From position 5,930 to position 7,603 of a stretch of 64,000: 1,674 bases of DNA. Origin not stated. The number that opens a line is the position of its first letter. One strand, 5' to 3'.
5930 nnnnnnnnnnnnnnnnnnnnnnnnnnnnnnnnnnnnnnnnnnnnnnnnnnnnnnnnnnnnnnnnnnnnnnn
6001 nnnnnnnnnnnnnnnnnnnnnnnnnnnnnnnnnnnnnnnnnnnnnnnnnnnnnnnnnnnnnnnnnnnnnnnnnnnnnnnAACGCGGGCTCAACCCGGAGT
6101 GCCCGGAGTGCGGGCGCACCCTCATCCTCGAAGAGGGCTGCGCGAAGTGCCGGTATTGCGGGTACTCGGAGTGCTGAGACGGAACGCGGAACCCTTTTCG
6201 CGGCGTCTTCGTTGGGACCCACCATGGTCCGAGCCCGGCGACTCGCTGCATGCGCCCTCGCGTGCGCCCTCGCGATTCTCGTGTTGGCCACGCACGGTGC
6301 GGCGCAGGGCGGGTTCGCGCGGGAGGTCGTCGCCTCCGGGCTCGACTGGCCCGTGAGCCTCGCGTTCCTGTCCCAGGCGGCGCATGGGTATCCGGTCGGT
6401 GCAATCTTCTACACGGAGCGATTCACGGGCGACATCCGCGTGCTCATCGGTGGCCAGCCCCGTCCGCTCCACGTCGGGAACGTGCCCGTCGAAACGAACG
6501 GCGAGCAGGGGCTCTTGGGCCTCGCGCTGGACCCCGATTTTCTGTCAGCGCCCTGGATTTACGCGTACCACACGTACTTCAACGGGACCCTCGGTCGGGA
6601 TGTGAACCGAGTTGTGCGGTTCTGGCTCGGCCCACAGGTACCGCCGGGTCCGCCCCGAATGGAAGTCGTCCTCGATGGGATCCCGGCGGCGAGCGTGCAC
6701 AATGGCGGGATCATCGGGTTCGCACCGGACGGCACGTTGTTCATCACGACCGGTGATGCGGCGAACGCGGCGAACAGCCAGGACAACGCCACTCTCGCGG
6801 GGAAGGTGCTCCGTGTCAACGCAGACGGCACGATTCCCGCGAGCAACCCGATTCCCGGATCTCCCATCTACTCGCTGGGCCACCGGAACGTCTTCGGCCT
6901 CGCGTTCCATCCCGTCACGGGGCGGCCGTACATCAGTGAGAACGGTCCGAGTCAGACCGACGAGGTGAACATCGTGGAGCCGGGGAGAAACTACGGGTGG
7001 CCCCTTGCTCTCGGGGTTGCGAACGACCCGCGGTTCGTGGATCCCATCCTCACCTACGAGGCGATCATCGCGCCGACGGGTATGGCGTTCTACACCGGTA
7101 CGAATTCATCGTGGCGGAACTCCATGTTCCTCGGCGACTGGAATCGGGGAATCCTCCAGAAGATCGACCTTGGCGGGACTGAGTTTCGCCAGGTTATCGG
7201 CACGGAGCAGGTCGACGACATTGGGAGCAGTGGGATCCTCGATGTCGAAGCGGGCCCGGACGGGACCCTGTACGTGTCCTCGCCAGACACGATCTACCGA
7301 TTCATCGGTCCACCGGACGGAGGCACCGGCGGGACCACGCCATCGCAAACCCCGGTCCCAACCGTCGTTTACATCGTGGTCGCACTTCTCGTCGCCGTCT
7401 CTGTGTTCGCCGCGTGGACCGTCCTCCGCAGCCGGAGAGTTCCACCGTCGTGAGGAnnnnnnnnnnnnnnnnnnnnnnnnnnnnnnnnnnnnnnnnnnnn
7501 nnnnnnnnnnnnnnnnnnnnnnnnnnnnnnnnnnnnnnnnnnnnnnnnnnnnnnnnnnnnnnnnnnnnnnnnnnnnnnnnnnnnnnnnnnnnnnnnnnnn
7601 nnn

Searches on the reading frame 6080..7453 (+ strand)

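Call 29: search_protein_families(library=pfam, proteins=[window:6080-7453:+], max_evalue=0.001)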
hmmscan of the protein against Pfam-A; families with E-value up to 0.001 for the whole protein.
window:6080-7453:+ (457 aa): 1 family
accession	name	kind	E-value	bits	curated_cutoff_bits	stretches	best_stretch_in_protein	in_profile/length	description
PF07995.17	GSDH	-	9e-62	209.7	25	1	105-401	11-323/332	Glucose / Sorbosone dehydrogenase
